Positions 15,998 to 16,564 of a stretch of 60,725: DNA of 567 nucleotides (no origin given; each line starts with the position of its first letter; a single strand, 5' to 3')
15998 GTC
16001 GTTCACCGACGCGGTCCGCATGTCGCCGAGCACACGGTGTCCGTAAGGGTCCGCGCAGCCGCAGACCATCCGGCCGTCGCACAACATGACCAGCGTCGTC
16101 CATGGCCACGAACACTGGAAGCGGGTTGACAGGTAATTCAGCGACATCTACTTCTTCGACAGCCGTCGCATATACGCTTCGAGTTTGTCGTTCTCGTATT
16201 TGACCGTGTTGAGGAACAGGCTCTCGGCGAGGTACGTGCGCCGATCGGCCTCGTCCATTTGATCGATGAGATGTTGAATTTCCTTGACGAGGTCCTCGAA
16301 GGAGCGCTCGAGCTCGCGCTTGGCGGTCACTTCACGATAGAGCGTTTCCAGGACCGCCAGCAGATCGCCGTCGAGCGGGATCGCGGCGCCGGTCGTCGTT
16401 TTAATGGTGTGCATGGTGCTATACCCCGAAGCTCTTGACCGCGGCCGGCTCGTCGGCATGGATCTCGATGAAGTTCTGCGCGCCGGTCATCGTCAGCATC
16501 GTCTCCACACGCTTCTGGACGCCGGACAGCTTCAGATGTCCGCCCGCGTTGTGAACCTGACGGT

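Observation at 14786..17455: Four-gene operon: ECF sigma, STAS protein, 88-aa helical protein, radical SAM enzyme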

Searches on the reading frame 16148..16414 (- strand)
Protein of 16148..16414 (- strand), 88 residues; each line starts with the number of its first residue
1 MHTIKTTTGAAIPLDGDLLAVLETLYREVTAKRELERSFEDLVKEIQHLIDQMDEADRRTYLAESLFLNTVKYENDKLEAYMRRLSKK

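Call 3: search_protein_families(library=pfam, proteins=[window:16148-16414:-], max_evalue=0.1)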
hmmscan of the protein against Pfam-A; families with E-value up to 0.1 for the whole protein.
window:16148-16414:- (88 aa): 1 family
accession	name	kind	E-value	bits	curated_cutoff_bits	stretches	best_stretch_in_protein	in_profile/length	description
PF24627.1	PUMA_CC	-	0.012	16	30.1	1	30-61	29-60/74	PUMA coiled-coil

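Call 4: search_protein_families(library=ncbifam, proteins=[window:16148-16414:-], max_evalue=0.1)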
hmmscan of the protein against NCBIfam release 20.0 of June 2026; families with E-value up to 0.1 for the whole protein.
window:16148-16414:- (88 aa): 2 families
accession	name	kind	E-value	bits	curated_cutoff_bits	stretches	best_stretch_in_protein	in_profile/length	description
NF002140.0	PRK00977.1-4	equivalog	0.052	13.4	71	1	34-57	7-30/81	exodeoxyribonuclease VII small subunit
NF041117.1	CBASS_cyclase_b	equivalog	0.058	13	200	1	31-82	149-200/275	CBASS oligonucleotide cyclase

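Call 7: find_homologous_proteins(query=window:16148-16414:-, max_evalue=0.01)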
Query window:16148-16414:- (88 aa): 8000 proteins with E <= 0.01 among 8000 candidates; the best 120 are listed.
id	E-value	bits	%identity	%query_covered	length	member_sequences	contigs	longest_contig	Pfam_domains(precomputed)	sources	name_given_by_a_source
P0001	1.7e-61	221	79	99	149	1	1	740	PF24627.2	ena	-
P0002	1.7e-48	179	100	100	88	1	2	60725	-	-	-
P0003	3.2e-46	172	94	100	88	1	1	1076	-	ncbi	-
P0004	4.4e-43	162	88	100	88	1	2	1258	-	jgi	jgi:Zn-dependent M32 family carboxypeptidase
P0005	6.3e-43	162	86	100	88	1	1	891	-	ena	-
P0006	7.7e-43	161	88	100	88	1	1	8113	-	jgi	jgi:hypothetical protein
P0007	8.7e-43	161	86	100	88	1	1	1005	-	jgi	jgi:phage gp29-like protein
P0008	1.0e-42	161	86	100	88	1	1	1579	-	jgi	jgi:phage gp29-like protein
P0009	1.2e-42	161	88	100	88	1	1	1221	-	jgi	jgi:phage gp29-like protein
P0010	1.5e-42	160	88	100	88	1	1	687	-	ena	-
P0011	1.9e-42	160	88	100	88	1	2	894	-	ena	-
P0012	1.9e-42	160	86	100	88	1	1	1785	-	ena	-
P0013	2.1e-42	160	88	100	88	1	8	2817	-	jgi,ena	jgi:Zn-dependent M32 family carboxypeptidase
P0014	2.1e-42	160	86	100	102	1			-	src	-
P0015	2.1e-42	160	85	100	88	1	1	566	-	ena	-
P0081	4.2e-41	156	85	100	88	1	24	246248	-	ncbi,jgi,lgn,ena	jgi:phage gp29-like protein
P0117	6.7e-41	155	83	100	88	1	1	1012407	-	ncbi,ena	-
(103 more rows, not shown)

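Call 10: find_encoding_contigs(protein=P0117, flank=10000, max_places=3)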
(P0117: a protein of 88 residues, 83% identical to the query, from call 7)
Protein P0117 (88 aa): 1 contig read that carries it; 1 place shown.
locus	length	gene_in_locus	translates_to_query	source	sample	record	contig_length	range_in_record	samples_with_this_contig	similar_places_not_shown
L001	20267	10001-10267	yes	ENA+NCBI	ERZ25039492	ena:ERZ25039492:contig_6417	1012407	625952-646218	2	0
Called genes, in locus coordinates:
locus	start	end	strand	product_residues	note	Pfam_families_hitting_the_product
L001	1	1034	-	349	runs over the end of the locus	PF02481:DNA_processg_A, PF17782:WHD_DprA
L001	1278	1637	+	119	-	PF13424:TPR_12 (weak), PF13414:TPR_11 (weak), PF14559:TPR_19, PF13181:TPR_8 (faint), PF13431:TPR_17, PF00515:TPR_1 (weak), PF07719:TPR_2, PF13428:TPR_14 (weak)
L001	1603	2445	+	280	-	-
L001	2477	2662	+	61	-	-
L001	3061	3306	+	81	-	-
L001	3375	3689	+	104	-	PF00829:Ribosomal_L21p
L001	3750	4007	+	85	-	PF01016:Ribosomal_L27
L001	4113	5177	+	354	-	PF01018:GTP1_OBG, PF01926:MMR_HSR1, PF02421:FeoB_N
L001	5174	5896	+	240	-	PF01467:CTP_transf_like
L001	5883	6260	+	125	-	PF02410:RsfS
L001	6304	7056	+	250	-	PF18912:DZR_2, PF00156:Pribosyltran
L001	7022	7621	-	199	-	PF02223:Thymidylate_kin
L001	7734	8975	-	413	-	PF00278:Orn_DAP_Arg_deC, PF02784:Orn_Arg_deC_N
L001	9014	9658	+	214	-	PF07638:Sigma70_ECF (weak), PF04542:Sigma70_r2, PF08281:Sigma70_r4_2, PF04545:Sigma70_r4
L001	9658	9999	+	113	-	PF01740:STAS, PF13466:STAS_2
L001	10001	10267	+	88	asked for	-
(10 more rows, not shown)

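Call 12: find_encoding_contigs(protein=P0081, flank=8000, max_places=4)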
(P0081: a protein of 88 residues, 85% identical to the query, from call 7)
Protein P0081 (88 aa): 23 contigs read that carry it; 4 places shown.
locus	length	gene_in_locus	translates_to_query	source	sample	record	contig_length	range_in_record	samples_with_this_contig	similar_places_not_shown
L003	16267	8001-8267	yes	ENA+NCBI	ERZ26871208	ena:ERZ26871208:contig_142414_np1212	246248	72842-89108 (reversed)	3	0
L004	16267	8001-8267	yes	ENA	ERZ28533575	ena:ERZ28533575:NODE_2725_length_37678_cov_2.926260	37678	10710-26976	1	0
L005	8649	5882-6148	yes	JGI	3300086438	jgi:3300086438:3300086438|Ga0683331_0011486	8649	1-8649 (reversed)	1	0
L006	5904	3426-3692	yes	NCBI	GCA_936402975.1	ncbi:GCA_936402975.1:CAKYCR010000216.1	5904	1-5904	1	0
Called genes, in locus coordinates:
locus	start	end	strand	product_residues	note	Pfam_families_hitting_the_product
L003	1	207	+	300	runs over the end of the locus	-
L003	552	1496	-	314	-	PF13487:HD_5, PF01966:HD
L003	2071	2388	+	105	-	PF00829:Ribosomal_L21p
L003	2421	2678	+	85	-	PF01016:Ribosomal_L27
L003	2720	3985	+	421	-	PF01018:GTP1_OBG, PF01926:MMR_HSR1, PF02421:FeoB_N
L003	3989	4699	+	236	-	PF01467:CTP_transf_like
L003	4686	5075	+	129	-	PF02410:RsfS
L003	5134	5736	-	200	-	PF02223:Thymidylate_kin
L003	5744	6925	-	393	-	PF00278:Orn_DAP_Arg_deC, PF02784:Orn_Arg_deC_N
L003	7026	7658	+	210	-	PF07638:Sigma70_ECF (weak), PF04542:Sigma70_r2, PF08281:Sigma70_r4_2, PF04545:Sigma70_r4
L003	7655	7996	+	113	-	PF01740:STAS, PF13466:STAS_2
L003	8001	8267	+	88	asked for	-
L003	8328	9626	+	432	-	PF04055:Radical_SAM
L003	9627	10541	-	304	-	PF03331:LpxC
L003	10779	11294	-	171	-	-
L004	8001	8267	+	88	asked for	-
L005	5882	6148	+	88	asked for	-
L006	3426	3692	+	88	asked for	-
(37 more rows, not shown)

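Call 13: search_protein_representatives(protein=window:16148-16414:-)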
Query: 88 residues. Proteins with E-value up to 0.001 (for the whole library): 277; up to 1e-10: 130; up to 1e-30: 8. The best 150 are listed.
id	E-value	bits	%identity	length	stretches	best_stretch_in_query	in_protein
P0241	3.5e-38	144.8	80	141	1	1-88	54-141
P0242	8.3e-37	140.5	80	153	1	1-87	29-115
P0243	4.2e-36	138.2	85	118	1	9-88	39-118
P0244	3.4e-34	132.2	77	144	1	6-88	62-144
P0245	6.7e-34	131.2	71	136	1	1-86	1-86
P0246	1.7e-33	130.0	84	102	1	14-88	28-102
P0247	2.5e-32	126.3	71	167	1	1-87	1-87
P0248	3.8e-32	125.7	73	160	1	1-88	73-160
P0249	1.2e-30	120.9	68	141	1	1-88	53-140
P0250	1.5e-30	120.6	68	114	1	1-87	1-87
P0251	1.8e-30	120.4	81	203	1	14-87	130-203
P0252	8.2e-30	118.3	67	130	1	1-86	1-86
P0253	1.2e-28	114.6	77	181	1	14-86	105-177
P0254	1.9e-28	113.9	69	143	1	1-84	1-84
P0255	5.5e-28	112.5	76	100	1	18-87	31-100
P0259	6.2e-27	109.1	65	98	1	1-86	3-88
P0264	8.7e-24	99.1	55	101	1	2-88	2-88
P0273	2.2e-21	91.5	53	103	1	1-86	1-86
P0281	9.2e-20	86.4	53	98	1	1-88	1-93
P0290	1.5e-18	82.5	47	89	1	9-86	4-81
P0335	9.3e-14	67.3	42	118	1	7-86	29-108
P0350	1.2e-12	63.8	42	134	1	1-85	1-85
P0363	6.0e-12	61.5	41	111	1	2-86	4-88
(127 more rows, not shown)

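Call 17: find_related_loci(query=A2, collection=genome_contigs, flank=6000)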
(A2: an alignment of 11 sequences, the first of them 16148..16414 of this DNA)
Query A2 (88 aa) in genome_contigs; peptide patterns used: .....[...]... (x = any residue, [..] = any of these).
599 stretches matched a pattern (row limit reached: there are more); 556 encode a relative of the query (tblastn E <= 1e-3); the best 80 are kept; 80 distinct loci.
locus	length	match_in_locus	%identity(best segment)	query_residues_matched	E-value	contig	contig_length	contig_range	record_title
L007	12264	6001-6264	84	1-88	2e-47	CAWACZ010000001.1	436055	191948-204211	MAG: uncultured Acidobacteriota bacterium isolate MFD00962.bin.1.10 genome assembly, contig: contig_109321, whole genome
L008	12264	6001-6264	83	1-88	1e-47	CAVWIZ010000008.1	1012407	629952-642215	MAG: uncultured Acidobacteriota bacterium isolate MFD02242.bin.2.28 genome assembly, contig: contig_6417, whole genome s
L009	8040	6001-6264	85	1-88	3e-47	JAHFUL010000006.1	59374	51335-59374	MAG: Acidobacteria bacterium isolate nzgw79 NODE_575_length_59375_cov_9.956138, whole genome shotgun sequence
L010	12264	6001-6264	85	1-88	2e-47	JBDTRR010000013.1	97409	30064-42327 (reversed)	MAG: Acidobacteriota bacterium isolate cluster3_bin.251 NODE_369_length_97409_cov_13.310578, whole genome shotgun sequen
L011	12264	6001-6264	84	1-88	5e-47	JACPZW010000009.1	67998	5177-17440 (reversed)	MAG: Acidobacteria bacterium isolate NC_groundwater_900_Pr1_S-0.2um_67_29 Montesol18-Sp2_coassembly_scaffold_66166, whol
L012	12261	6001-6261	83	1-87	6e-47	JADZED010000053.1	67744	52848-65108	MAG: Acidobacteria bacterium isolate SJ808 c_000000994382, whole genome shotgun sequence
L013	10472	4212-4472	85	1-87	5e-47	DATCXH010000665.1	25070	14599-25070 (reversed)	MAG TPA_asm: Vicinamibacterales bacterium isolate SMAG_U7434 k141_139997, whole genome shotgun sequence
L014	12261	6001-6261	84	1-87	9e-47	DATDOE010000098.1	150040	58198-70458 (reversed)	MAG TPA_asm: Vicinamibacterales bacterium isolate SMAG_U7885 k141_3025759, whole genome shotgun sequence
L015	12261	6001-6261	82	1-87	1e-46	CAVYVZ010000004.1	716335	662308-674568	MAG: uncultured Acidobacteriota bacterium isolate MFD09206.bin.2.2 genome assembly, contig: contig_1915, whole genome sh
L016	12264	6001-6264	83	1-88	2e-46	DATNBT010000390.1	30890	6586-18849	MAG TPA_asm: Vicinamibacterales bacterium isolate SMAG_U11195 k141_4110809, whole genome shotgun sequence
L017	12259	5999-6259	84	1-87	3e-46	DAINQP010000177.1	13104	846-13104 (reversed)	MAG TPA_asm: Vicinamibacterales bacterium isolate CTOTU21637 NODE_1658_length_13104_cov_6.005211, whole genome shotgun s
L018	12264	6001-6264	83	1-88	5e-46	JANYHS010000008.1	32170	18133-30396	MAG: Acidobacteria bacterium isolate GL140_1_metabinner_89_sub GL140_1_k141_328436, whole genome shotgun sequence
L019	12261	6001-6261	83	1-87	5e-46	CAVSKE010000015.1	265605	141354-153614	MAG: uncultured Acidobacteriota bacterium isolate MFD02360.bin.2.183 genome assembly, contig: contig_21545, whole genome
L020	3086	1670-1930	83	1-87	3e-46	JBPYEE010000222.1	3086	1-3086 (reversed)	MAG: Vicinamibacterales bacterium isolate Bin.016.fastaField_forest_FP4 k127_2648004, whole genome shotgun sequence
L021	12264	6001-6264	82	1-88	4e-46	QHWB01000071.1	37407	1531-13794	MAG: Acidobacteria bacterium isolate gp6 AA54 14_1009_05_20cm_scaffold_214_curated, whole genome shotgun sequence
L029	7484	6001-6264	81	1-88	1e-45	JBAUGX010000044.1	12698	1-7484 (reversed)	MAG: Vicinamibacterales bacterium isolate MFD03269_ilm_asm_bin14 k127_282152, whole genome shotgun sequence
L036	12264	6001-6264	81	1-88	6e-45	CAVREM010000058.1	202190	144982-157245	MAG: uncultured Acidobacteriota bacterium isolate MFD05176.bin.2.265 genome assembly, contig: contig_29003, whole genome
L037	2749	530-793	82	1-88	6e-45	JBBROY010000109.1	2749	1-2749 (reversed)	MAG: Gemmatimonadales bacterium isolate La1_metabat2.359 LA1C_B2.359_k141_1708733L_2749_cov_16.0000, whole genome shotgu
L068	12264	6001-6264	77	1-88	6e-44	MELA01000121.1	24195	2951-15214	MAG: Acidobacteria bacterium RIFCSPLOWO2_12_FULL_65_11 rifcsplowo2_12_scaffold_5669, whole genome shotgun sequence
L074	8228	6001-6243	85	1-81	4e-43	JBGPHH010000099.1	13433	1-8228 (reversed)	MAG: Vicinamibacteria bacterium isolate OBJ_0618_7090110_363 k141_2054324_length_13433_cov_12.0000, whole genome shotgun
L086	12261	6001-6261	80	1-87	8e-43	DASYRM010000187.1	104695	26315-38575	MAG TPA_asm: Vicinamibacterales bacterium isolate SMAG_U4511 k141_3441437, whole genome shotgun sequence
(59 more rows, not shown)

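Call 24: find_homologous_proteins(query=A3, max_evalue=0.001)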
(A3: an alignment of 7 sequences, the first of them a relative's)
Query A3 (7 sequences) (96 aa, profile of the alignment): 4994 proteins with E <= 0.001 among 8000 candidates; the best 120 are listed.
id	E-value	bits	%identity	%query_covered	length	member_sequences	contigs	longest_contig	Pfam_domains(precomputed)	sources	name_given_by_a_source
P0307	3.9e-36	141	100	100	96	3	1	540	-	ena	-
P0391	4.5e-36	141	89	93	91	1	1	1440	-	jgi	jgi:hypothetical protein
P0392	5.1e-36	140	73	98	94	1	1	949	-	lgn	-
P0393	6.2e-36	140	89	92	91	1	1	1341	-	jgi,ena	-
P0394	6.9e-36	140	32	88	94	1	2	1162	-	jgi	-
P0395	1.1e-35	139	75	93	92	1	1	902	-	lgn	-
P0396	1.2e-35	139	88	93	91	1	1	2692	-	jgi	jgi:hypothetical protein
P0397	1.4e-35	139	67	100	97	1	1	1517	-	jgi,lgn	jgi:hypothetical protein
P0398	1.5e-35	139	89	92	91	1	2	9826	-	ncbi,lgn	-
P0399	1.6e-35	139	88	92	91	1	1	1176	-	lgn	-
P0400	1.6e-35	139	74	93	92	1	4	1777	-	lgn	-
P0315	1.6e-35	139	64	99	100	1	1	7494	-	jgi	jgi:hypothetical protein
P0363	1.8e-35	139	37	94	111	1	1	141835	-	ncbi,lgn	ncbi:MAG: hypothetical protein U0166_17285 [Acidobacteriota bacterium]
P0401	1.8e-35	139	88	92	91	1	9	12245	-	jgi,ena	-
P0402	1.9e-35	139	89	92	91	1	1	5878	-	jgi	jgi:hypothetical protein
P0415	4.0e-35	138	69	98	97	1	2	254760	-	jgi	jgi:hypothetical protein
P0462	2.2e-34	135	73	98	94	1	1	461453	-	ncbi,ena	-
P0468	2.4e-34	135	73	93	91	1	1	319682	-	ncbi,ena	-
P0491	3.8e-34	134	68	99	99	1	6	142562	-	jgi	jgi:hypothetical protein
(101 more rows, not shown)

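Call 25: find_encoding_contigs(protein=P0363, flank=8000, max_places=2)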
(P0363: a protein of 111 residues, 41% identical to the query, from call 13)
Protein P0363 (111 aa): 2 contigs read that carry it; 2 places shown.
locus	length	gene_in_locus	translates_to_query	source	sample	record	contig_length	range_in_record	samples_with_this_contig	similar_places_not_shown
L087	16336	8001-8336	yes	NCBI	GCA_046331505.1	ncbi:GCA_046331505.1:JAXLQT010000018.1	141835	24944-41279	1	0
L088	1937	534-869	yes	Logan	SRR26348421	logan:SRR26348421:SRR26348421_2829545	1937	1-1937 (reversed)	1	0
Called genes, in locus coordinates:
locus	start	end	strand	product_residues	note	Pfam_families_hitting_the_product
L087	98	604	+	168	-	-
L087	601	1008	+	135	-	-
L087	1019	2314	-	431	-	PF00657:Lipase_GDSL (weak), PF13472:Lipase_GDSL_2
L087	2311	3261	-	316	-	PF12911:OppC_N, PF00528:BPD_transp_1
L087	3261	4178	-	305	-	PF00528:BPD_transp_1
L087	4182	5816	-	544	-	PF00496:SBP_bac_5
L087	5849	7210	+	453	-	-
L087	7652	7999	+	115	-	PF01740:STAS, PF13466:STAS_2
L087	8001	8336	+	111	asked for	-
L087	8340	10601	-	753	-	PF23139:OB_YrrC, PF00633:HHH (faint), PF14520:HHH_5 (weak), PF14490:HHH_RecD2, PF13245:AAA_19, PF13604:AAA_30, PF18335:SH3_13, PF13538:UvrD_C_2, +2 more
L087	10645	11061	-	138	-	PF02823:ATP-synt_DE_N, PF00401:ATP-synt_DE (weak)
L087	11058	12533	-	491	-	PF02874:ATP-synt_ab_N, PF00006:ATP-synt_ab, PF22919:ATP-synt_VA_C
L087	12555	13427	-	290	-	PF00231:ATP-synt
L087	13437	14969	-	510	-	PF02874:ATP-synt_ab_N, PF00006:ATP-synt_ab, PF00306:ATP-synt_ab_C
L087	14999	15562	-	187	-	PF00213:OSCP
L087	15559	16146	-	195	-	PF00430:ATP-synt_B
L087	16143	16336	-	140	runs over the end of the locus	PF00430:ATP-synt_B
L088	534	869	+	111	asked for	-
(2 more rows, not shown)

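Call 26: find_encoding_contigs(protein=P0462, flank=8000, max_places=2)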
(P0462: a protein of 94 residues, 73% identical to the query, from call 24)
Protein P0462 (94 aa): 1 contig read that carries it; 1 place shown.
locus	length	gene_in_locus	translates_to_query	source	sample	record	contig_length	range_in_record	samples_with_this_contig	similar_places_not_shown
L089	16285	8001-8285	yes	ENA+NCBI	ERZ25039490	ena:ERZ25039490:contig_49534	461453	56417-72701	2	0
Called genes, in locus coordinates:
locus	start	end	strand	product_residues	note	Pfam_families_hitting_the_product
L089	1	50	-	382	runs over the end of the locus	PF02481:DNA_processg_A, PF17782:WHD_DprA (weak)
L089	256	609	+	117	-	PF13424:TPR_12, PF13371:TPR_9 (weak), PF13432:TPR_16, PF13176:TPR_7 (faint), PF00515:TPR_1, PF07719:TPR_2, PF13181:TPR_8, PF13428:TPR_14 (weak), +3 more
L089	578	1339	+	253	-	-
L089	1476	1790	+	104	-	PF00829:Ribosomal_L21p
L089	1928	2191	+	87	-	PF01016:Ribosomal_L27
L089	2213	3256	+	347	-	PF01018:GTP1_OBG, PF00009:GTP_EFTU (faint), PF01926:MMR_HSR1, PF02421:FeoB_N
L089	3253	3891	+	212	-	PF01467:CTP_transf_like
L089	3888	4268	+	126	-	PF02410:RsfS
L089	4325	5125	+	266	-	PF18912:DZR_2, PF00156:Pribosyltran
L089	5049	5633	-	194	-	PF02223:Thymidylate_kin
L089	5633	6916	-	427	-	PF00278:Orn_DAP_Arg_deC, PF02784:Orn_Arg_deC_N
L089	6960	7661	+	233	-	PF07638:Sigma70_ECF (weak), PF04542:Sigma70_r2, PF04545:Sigma70_r4, PF08281:Sigma70_r4_2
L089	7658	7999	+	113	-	PF01740:STAS, PF13466:STAS_2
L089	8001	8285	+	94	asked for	-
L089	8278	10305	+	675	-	PF13231:PMT_2 (weak)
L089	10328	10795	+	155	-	PF04214:DUF411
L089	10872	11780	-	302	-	PF03331:LpxC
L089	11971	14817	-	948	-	PF00005:ABC_tran (faint), PF02463:SMC_N (faint), PF03193:RsgA_GTPase (faint), PF13191:AAA_16 (faint), PF13304:AAA_21 (faint), PF13555:AAA_29 (faint), PF17760:UvrA_inter, PF17755:UvrA_DNA-bind, +1 more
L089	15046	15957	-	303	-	PF02515:CoA_transf_3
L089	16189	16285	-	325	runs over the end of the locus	PF20067:SSL_N (faint), PF24684:Vgb_lyase, PF08450:SGL (faint), PF01436:NHL (faint)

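Call 29: find_related_loci(query=A4, collection=metagenome_contigs, flank=6000)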
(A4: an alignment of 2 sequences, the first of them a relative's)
Query A4 (89 aa) in metagenome_contigs; peptide patterns used: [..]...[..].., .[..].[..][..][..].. (x = any residue, [..] = any of these).
569 stretches matched a pattern; 4 encode a relative of the query (tblastn E <= 1e-3); 4 distinct loci.
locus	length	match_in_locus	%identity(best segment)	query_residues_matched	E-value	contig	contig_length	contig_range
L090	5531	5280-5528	80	1-83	1e-43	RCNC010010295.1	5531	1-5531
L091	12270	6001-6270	76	1-86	9e-45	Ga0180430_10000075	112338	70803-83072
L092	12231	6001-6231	47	3-78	4e-22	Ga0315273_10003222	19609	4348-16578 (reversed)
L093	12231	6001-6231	45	3-78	4e-22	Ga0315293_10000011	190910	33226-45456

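Call 32: search_protein_families(library=pfam, proteins=[L092:1707-3599:+, L092:3611-4261:+, L092:4323-5609:+, L092:5633-5974:+, L092:5971-6246:+, L092:6372-7085:-, L092:7143-8240:-, L091:6440-9505:+, L091:4763-5350:-, L087:5849-7210:+], max_evalue=0.01)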
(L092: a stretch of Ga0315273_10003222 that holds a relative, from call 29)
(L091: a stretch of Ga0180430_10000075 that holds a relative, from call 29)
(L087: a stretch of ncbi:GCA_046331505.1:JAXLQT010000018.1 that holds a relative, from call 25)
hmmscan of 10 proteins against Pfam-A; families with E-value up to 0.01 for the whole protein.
L092:1707-3599:+ (630 aa): 5 families
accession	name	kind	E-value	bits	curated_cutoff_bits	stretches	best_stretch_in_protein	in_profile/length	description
PF13487.12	HD_5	-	1.1e-33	116.9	27.2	1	494-607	59-167/170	HD domain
PF01590.32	GAF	-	8.6e-16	59.1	22.4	1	150-305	1-133/133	GAF domain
PF01966.28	HD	-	6.6e-12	46.2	22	1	337-406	2-49/116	HD domain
PF13185.12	GAF_2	-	1.3e-10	42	28.6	1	149-305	2-135/136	GAF domain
PF13492.12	GAF_3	-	0.0019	19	27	1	150-307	1-129/129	GAF domain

L092:3611-4261:+ (216 aa): 2 families
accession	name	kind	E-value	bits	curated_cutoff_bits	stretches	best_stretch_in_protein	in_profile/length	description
PF00027.35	cNMP_binding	-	4.1e-23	81.6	27.5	1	16-102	2-89/89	Cyclic nucleotide-binding domain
PF13545.12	HTH_Crp_2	-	5.3e-05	23.5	27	1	133-201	4-65/70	Crp-like helix-turn-helix domain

L092:4323-5609:+ (428 aa): 1 family
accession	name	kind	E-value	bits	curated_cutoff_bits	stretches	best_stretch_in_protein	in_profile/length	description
PF00990.26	GGDEF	-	3.1e-14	53.5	23.8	1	251-399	12-160/161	Diguanylate cyclase, GGDEF domain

L092:5633-5974:+ (113 aa): 3 families
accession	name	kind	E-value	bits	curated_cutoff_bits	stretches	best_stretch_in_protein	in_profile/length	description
PF01740.26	STAS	-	5.3e-12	45.9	22.6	1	29-107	27-106/106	STAS domain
PF13466.11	STAS_2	-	3.8e-06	27.4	29.2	1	42-94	27-79/80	STAS domain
PF14213.11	DUF4325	-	0.0056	16.8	23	0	29-98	5-63/64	STAS-like domain of unknown function (DUF4325)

L092:5971-6246:+ (91 aa): 0 families

L092:6372-7085:- (237 aa): 0 families

L092:7143-8240:- (365 aa): 1 family
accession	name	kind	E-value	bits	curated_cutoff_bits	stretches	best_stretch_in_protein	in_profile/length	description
PF00535.33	Glycos_transf_2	-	1.7e-21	77.3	23.3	1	37-197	4-166/168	Glycosyl transferase family 2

L091:6440-9505:+ (1021 aa): 6 families
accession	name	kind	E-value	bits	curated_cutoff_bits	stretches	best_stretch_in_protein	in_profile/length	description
PF08668.18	HDOD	-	9.2e-35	120.3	22.9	1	54-249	1-195/196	HDOD domain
PF02518.31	HATPase_c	-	2.3e-25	89.6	26.4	1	768-873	2-110/111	Histidine kinase-, DNA gyrase B-, and HSP90-like ATPase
PF00072.30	Response_reg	-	4.8e-25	88.3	30.2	1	899-1007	2-110/111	Response regulator receiver domain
PF01966.28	HD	-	2.8e-09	37.7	22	1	150-273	2-114/116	HD domain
PF00512.31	HisKA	-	0.00088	19.7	26.9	1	659-687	2-30/66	His Kinase A (phospho-acceptor) domain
PF14501.12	HATPase_c_5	-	0.0068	16.7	22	0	770-856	4-88/102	GHKL domain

L091:4763-5350:- (195 aa): 0 families

L087:5849-7210:+ (453 aa): 1 family
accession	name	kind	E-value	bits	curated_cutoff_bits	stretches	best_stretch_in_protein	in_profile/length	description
PF09594.16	GT87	-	3.1e-05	24.3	25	1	187-397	1-228/237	Glycosyltransferase family 87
